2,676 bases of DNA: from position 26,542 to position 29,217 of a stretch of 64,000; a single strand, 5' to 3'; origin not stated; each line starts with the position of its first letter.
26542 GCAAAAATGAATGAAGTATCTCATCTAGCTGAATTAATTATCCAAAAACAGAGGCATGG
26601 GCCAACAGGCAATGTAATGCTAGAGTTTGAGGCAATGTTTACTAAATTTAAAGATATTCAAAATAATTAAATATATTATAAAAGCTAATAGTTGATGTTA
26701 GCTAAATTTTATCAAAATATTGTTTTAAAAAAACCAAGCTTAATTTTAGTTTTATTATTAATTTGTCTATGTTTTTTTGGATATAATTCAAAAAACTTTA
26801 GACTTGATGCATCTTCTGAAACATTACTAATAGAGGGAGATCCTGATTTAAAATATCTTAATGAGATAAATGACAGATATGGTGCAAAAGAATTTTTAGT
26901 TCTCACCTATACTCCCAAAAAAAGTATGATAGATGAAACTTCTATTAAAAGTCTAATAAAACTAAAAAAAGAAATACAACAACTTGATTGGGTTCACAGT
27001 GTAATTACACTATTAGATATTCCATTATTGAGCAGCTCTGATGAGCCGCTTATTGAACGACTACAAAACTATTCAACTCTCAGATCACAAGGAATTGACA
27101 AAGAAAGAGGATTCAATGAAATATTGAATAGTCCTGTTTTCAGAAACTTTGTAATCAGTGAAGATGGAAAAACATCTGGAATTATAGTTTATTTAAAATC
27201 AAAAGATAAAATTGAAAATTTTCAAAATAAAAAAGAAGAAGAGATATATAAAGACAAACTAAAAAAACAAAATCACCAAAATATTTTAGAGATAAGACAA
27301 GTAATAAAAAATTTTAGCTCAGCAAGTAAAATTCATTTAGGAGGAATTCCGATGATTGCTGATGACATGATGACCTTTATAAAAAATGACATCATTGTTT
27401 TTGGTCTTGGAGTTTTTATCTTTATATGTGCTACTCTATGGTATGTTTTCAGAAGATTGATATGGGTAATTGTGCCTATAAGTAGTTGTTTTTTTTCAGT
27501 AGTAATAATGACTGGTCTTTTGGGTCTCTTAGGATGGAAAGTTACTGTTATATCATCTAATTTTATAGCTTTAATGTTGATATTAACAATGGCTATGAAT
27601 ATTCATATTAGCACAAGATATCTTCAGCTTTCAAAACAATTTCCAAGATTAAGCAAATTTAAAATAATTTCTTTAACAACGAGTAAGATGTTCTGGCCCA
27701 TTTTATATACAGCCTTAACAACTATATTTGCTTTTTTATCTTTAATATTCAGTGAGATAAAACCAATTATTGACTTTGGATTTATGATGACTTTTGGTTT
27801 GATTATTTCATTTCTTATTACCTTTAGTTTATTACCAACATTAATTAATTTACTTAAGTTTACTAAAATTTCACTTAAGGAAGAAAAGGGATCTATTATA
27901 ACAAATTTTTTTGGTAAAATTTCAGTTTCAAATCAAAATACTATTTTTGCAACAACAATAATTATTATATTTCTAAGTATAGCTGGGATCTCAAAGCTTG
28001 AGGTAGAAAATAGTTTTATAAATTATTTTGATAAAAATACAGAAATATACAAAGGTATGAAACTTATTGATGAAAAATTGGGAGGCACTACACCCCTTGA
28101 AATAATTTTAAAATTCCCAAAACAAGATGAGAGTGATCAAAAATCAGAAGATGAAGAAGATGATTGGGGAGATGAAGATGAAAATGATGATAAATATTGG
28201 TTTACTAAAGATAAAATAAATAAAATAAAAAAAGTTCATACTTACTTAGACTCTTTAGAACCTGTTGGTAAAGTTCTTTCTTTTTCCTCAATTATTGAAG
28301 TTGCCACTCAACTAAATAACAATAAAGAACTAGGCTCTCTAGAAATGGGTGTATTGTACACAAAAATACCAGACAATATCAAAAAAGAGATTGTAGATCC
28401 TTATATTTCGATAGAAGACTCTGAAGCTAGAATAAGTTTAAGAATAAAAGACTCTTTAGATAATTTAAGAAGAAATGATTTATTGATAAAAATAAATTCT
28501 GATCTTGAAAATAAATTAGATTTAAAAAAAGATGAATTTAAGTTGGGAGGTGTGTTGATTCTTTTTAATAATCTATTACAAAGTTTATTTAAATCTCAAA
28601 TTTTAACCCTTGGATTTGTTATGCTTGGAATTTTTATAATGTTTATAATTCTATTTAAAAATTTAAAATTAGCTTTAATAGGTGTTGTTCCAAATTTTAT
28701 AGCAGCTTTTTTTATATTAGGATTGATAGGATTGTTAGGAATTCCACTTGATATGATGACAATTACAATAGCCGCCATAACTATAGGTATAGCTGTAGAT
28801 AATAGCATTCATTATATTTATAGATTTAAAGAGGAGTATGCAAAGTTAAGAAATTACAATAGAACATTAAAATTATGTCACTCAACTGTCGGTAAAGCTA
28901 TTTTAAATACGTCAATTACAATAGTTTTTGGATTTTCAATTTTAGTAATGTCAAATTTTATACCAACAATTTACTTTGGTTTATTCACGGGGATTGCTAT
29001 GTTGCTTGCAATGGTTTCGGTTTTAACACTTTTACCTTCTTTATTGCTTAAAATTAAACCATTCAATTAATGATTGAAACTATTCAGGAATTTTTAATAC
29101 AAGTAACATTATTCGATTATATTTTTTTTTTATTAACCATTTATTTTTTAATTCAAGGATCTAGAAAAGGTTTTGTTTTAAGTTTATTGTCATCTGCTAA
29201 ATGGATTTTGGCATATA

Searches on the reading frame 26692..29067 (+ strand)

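Call 9: search_protein_families(library=pfam, proteins=[window:26692-29067:+], max_evalue=0.00001)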
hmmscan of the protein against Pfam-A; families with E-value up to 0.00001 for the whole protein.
window:26692-29067:+ (792 aa): 2 families
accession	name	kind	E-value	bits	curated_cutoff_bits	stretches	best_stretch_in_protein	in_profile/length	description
PF03176.21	MMPL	-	5.1e-32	111.6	20.5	2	189-389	98-303/333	MMPL family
PF02460.24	Patched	-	4.4e-06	27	23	1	654-785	24-154/156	Patched SSD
